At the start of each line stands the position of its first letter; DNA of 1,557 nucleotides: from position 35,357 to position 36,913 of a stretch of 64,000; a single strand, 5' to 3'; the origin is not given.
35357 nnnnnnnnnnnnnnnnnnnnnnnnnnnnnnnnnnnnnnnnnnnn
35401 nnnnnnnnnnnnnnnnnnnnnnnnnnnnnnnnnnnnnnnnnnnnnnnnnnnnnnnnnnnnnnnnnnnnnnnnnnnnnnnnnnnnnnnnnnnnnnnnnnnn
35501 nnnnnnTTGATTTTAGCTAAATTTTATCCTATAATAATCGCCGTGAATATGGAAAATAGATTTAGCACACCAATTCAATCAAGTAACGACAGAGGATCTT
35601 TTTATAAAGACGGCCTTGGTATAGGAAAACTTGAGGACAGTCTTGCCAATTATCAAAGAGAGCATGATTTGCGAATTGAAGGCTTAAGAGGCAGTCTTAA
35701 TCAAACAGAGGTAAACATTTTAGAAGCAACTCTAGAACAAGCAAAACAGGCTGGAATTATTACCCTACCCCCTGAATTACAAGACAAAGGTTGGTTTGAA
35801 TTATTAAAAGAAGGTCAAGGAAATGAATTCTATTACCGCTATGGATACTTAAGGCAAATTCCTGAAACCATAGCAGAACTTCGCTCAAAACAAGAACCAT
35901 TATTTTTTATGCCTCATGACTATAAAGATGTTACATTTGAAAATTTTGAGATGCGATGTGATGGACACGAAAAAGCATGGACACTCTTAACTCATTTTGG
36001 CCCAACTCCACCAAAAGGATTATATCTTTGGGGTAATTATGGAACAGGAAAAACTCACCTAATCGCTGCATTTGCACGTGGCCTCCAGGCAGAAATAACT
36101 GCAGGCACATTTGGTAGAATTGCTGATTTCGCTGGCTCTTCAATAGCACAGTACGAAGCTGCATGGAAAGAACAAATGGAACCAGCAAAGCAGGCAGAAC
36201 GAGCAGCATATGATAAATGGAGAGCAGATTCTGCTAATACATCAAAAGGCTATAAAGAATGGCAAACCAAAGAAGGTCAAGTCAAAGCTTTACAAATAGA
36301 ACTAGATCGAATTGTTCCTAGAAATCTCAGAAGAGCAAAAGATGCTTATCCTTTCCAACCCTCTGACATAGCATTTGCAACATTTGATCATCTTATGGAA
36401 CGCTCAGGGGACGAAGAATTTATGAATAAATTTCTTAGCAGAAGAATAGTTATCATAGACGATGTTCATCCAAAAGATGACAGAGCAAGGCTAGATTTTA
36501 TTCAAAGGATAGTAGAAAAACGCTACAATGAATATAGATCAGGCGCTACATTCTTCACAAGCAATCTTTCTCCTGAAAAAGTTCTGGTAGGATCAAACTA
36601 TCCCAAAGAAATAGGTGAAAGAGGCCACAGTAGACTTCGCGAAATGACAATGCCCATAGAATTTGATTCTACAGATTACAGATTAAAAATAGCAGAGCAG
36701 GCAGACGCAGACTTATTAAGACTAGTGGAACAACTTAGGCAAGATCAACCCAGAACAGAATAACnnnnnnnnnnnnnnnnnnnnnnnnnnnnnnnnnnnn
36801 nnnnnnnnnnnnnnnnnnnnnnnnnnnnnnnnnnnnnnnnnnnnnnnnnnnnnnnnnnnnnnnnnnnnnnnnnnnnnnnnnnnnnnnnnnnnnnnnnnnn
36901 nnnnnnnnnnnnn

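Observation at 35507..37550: Non-canonical DnaC/IstB-like ATPase (insertion of about 110 aa between Walker A and B) convergent with a DUF62/SAM-hydrolase-like gene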

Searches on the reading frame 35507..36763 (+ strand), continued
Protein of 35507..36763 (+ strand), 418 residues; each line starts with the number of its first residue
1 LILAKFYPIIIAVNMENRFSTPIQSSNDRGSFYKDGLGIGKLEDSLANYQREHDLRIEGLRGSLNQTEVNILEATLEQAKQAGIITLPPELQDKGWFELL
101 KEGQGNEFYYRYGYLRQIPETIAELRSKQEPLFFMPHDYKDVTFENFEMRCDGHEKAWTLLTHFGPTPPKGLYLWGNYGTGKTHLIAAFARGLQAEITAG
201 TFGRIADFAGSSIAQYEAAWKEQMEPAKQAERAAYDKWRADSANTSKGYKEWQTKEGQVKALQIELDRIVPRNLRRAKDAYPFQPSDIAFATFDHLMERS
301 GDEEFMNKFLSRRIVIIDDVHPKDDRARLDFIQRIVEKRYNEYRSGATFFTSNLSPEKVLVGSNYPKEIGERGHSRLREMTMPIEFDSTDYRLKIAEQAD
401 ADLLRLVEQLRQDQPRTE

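Call 50: find_homologous_proteins(query=A3, max_evalue=1e-10)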
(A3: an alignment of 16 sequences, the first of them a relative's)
Query A3 (16 sequences) (389 aa, profile of the alignment): 9 proteins with E <= 1e-10 among 8000 candidates.
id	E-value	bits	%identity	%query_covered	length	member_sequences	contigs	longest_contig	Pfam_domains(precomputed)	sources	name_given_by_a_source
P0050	1.5e-128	448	26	85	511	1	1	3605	-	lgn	-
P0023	3.4e-108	381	100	100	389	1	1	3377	PF03969.23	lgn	-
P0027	2.7e-106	374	47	91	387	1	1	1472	PF03969.23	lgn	-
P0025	9.8e-102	359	34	92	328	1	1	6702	PF01695.24,PF03969.23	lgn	-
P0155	4.2e-77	278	36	89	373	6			PF01695.24,PF03969.23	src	-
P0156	1.1e-14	73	52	8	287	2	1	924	PF01695.24,PF00308.25,PF03969.23,PF00004.36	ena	-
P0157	1.6e-12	66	32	27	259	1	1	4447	PF01695.24,PF00308.25,PF03969.23,PF00004.36,PF04851.22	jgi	jgi:DNA replication protein DnaC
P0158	2.7e-11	62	30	19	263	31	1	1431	PF01695.24,PF00308.25,PF05729.19,PF00910.29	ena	-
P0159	1.0e-10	60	36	16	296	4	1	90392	PF01695.24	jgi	jgi:DNA replication protein DnaC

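Call 58: find_related_loci(query=A1, collection=viral_contigs, flank=8000)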
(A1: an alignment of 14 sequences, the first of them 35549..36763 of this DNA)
Query A1 (404 aa) in viral_contigs; peptide patterns used: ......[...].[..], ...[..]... (x = any residue, [..] = any of these).
38 stretches matched a pattern, but none encodes a relative of the query by tblastn (E <= 1e-3).

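Call 59: find_related_loci(query=A1, collection=metagenome_contigs, flank=8000)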
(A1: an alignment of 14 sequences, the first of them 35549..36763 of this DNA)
Query A1 (404 aa) in metagenome_contigs; peptide patterns used: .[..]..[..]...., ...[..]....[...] (x = any residue, [..] = any of these).
600 stretches matched a pattern (row limit reached: there are more); 133 encode a relative of the query (tblastn E <= 1e-3); the best 80 are kept; 80 distinct loci.
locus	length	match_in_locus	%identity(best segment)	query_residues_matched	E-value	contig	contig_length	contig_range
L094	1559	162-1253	42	13-396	7e-97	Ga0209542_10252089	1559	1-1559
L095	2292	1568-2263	42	89-346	9e-58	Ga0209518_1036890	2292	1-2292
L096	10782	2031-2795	32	154-400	2e-22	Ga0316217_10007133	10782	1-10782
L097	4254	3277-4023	30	154-381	1e-19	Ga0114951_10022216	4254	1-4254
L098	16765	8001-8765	30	154-400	4e-19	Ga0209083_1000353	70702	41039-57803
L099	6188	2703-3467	30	154-400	3e-18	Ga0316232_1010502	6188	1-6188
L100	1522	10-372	37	265-381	5e-16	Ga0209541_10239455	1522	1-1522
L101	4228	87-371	38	299-400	4e-11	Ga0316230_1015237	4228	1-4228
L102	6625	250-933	27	99-290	4e-8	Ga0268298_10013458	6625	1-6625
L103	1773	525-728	37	111-176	3e-7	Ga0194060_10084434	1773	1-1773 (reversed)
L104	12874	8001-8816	36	123-194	3e-7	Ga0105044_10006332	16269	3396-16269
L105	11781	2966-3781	36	123-194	3e-7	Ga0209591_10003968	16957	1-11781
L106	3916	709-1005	33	98-194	5e-7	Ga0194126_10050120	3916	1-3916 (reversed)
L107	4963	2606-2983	29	126-239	7e-7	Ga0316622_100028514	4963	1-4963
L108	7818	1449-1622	40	129-188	8e-7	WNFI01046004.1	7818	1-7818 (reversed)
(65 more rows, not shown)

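Call 71: predict_structure(alignment_id=A4)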
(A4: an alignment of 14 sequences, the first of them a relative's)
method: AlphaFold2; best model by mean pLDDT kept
length: 384 residues; sequences in the alignment: 14
mean_pLDDT: 84.8   pTM: 0.74
mean pLDDT of the five models: 84.8, 83.4, 82.7, 81.1, 80.8
residues with pLDDT >= 90: 180; 70-90: 150; 50-70: 40; < 50: 14
segments of 3 or more residues with pLDDT < 50: 1-10, 13-16
pLDDT, mean of each block of 10 residues (from residue 1): 43 51 68 71 88 95 88 91 84 90 89 89 90 91 92 91 93 89 92 76 68 60 72 84 81 95 96 95 93 96 93 96 91 95 96 77 84 90 83
secondary structure, 60 per line:
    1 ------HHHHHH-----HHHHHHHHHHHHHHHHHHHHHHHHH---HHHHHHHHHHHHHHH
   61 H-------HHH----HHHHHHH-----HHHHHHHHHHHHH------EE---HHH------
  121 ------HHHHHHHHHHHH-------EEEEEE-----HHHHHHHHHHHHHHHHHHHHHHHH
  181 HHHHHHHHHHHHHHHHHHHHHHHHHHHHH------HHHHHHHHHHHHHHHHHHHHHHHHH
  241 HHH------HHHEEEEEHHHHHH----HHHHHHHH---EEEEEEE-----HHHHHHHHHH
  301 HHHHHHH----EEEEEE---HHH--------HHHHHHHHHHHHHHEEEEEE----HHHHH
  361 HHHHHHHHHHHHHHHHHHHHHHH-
elements in order: H7-12 H18-42 H46-61 H76-82 H88-100 H127-138 E146-151 H157-209 H216-243 E253-257 H258-263 H268-275 E279-285 H291-307 E312-317 H332-345 E346-351 H356-383

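Call 76: search_dna_similar(query=window:35549-36763:+, collection=phages, mode=protein, max_evalue=0.001, max_rows=10)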
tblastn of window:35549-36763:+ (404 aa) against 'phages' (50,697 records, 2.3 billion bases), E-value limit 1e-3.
Records with a match: 7; places in all: 7; records where one place covers at least 80% of the query: 0.
Best place of each record, by identity: <60% 7.
By first word of the organism name: Brochothrix 5; Listeria 1; Leptospira 1.
By host as written in the record: Brochothrix thermosphacta 5; Listeria monocytogenes 1; Didelphis marsupialis 1.
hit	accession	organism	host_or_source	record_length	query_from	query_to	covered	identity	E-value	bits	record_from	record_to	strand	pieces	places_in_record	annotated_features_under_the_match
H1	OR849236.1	Listeria phage LM 4-14-1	Listeria monocytogenes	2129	110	210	25%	34.3%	1e-4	50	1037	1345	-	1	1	record has no annotation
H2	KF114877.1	Leptospira phage vB_LnoZ_CZ214-LE1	Didelphis marsupialis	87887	293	384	23%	37.2%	3e-4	49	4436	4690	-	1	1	IstB-like ATP-binding protein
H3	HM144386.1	Brochothrix phage BL3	Brochothrix thermosphacta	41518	109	182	18%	35.8%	9e-5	51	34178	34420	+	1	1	gp47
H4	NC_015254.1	Brochothrix phage BL3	Brochothrix thermosphacta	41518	109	182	18%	35.8%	9e-5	51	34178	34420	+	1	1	DnaC-like helicase loader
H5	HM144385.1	Brochothrix phage NF5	Brochothrix thermosphacta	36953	109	182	18%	34.6%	2e-4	50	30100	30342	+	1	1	gp38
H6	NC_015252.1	Brochothrix phage NF5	Brochothrix thermosphacta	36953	109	182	18%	34.6%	2e-4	50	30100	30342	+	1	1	DnaC-like helicase loader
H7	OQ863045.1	Brochothrix phage BtpYZU03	Brochothrix thermosphacta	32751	109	182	18%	34.6%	2e-4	49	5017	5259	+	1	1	DnaC-like helicase loader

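Call 77: search_dna_similar(query=window:35549-36763:+, collection=plasmids, mode=protein, max_evalue=0.001, max_rows=10)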
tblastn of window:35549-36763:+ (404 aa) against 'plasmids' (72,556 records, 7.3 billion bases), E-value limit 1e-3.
Records with a match: 1; places in all: 1; records where one place covers at least 80% of the query: 0.
Best place of each record, by identity: <60% 1.
By first word of the organism name: Leptospira 1.
By predicted mobility (MOB-suite, as given by PLSDB): non-mobilizable 1.
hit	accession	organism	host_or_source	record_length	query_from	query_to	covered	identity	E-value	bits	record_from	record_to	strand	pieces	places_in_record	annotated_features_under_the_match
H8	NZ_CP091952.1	Leptospira noguchii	Bos taurus,Cell culture,urine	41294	293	393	25%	36.9%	1e-4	52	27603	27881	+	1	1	ATP-binding protein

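Call 78: find_encoding_contigs(protein=P0002, flank=5000, max_places=2)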
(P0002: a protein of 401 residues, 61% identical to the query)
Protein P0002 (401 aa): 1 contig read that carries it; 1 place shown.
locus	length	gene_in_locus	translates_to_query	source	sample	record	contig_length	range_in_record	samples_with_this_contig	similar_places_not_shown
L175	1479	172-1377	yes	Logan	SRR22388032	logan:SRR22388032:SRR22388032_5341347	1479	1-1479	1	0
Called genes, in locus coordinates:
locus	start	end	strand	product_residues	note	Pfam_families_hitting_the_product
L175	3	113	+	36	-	?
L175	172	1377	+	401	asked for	PF03969:AFG1_ATPase (weak)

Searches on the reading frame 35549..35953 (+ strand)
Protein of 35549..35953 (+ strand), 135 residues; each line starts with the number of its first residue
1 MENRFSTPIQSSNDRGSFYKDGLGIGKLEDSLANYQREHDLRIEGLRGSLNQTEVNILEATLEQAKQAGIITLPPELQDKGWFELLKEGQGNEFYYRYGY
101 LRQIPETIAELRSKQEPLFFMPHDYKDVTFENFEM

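Call 66: search_protein_families(library=pfam, proteins=[window:35549-35953:+], max_evalue=5)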
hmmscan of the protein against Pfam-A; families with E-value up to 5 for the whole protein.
window:35549-35953:+ (135 aa): 0 families

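Call 70: search_solved_structures(query=A5, max_evalue=10, show_alignments=2)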
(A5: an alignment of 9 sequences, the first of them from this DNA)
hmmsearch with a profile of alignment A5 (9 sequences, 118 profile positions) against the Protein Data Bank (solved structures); distinct sequences matched with E-value up to 10: 4.
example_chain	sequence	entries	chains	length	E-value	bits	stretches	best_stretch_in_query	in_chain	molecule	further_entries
7oq4_Z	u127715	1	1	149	0.21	15.2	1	54-106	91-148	RNAP inhibitory protein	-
9qq7_A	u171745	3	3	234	1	12.9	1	41-75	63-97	Relaxase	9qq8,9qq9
8qeb_A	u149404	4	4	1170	1.6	12.4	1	38-89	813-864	NPC intracellular sterol transporter 1-related protein 1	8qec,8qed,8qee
6r4l_A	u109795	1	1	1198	1.6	12.3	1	38-89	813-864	NPC intracellular cholesterol transporter 1-related protein 1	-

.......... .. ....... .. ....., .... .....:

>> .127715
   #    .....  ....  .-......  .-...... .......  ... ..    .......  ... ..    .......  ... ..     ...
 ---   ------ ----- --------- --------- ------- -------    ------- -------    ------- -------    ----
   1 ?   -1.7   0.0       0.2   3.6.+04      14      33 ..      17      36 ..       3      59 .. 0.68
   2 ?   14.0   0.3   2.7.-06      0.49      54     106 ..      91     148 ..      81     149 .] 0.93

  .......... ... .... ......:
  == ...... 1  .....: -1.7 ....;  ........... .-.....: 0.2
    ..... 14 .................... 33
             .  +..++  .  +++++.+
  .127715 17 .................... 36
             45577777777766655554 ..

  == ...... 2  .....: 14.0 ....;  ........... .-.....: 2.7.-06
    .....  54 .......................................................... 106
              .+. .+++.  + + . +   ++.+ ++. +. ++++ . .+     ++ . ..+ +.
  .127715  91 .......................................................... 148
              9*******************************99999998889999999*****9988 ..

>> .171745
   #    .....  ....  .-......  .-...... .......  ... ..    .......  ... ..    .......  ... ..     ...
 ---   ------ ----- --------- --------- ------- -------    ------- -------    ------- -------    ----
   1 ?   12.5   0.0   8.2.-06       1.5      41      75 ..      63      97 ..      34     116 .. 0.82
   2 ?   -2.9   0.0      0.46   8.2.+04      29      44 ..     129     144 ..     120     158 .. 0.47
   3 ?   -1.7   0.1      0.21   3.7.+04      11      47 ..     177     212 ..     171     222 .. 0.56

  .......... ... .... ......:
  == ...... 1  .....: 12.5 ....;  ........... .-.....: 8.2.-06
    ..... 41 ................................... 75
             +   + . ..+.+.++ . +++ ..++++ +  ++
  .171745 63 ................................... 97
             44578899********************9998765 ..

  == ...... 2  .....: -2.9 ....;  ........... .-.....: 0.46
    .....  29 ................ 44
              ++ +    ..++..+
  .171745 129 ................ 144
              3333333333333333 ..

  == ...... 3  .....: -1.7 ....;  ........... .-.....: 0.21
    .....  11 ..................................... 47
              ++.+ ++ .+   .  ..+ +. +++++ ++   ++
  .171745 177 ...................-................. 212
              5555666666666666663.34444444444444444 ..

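Call 86: find_homologous_proteins(query=A5, max_evalue=0.01)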
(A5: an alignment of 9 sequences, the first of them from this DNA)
Query A5 (9 sequences): 804 candidates shared short words with the query, none scored E <= 0.01.

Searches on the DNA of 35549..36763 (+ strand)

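Call 56: search_rna_families(sources=[L001, L004, L005, L009, L010, L089, L091, L092, L093], threshold=gathering)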
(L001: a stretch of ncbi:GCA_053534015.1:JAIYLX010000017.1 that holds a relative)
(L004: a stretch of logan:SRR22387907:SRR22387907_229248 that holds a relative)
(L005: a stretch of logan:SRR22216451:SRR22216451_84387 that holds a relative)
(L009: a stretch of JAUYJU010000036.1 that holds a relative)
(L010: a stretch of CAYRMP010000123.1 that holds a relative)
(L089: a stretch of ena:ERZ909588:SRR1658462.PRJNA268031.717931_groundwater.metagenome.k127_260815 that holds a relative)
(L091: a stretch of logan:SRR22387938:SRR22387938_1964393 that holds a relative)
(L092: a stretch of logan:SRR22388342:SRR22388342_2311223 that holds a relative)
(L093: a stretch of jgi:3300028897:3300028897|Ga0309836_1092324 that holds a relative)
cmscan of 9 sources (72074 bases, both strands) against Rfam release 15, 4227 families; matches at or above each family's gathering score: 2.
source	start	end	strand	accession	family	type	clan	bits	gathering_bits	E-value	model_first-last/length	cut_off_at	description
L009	8412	8725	+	RF00373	RNaseP_arch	Gene; ribozyme;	CL00002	131.4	84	1.6e-36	1-288/288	no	Archaeal RNase P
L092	1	53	+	RF00005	tRNA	Gene; tRNA;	CL00001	36.8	29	0.00049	20-71/71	5'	tRNA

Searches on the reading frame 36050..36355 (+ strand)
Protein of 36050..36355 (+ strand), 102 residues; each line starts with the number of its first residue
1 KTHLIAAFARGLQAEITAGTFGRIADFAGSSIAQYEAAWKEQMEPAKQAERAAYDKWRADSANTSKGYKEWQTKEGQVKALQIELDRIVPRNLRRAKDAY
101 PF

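Call 66: search_protein_families(library=pfam, proteins=[window:36050-36355:+], max_evalue=5)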
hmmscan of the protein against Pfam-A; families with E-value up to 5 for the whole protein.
window:36050-36355:+ (102 aa): 3 families
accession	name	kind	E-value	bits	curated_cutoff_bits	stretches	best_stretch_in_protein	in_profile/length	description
PF17440.7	Thiol_cytolys_C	-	0.031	14.8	23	1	26-85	5-64/102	Thiol-activated cytolysin beta sandwich domain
PF24580.1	DUF7607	-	0.89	10.2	27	1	30-86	10-63/110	Domain of unknown function (DUF7607)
PF04431.18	Pec_lyase_N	-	1.3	9.8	26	1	32-55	2-25/53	Pectate lyase, N terminus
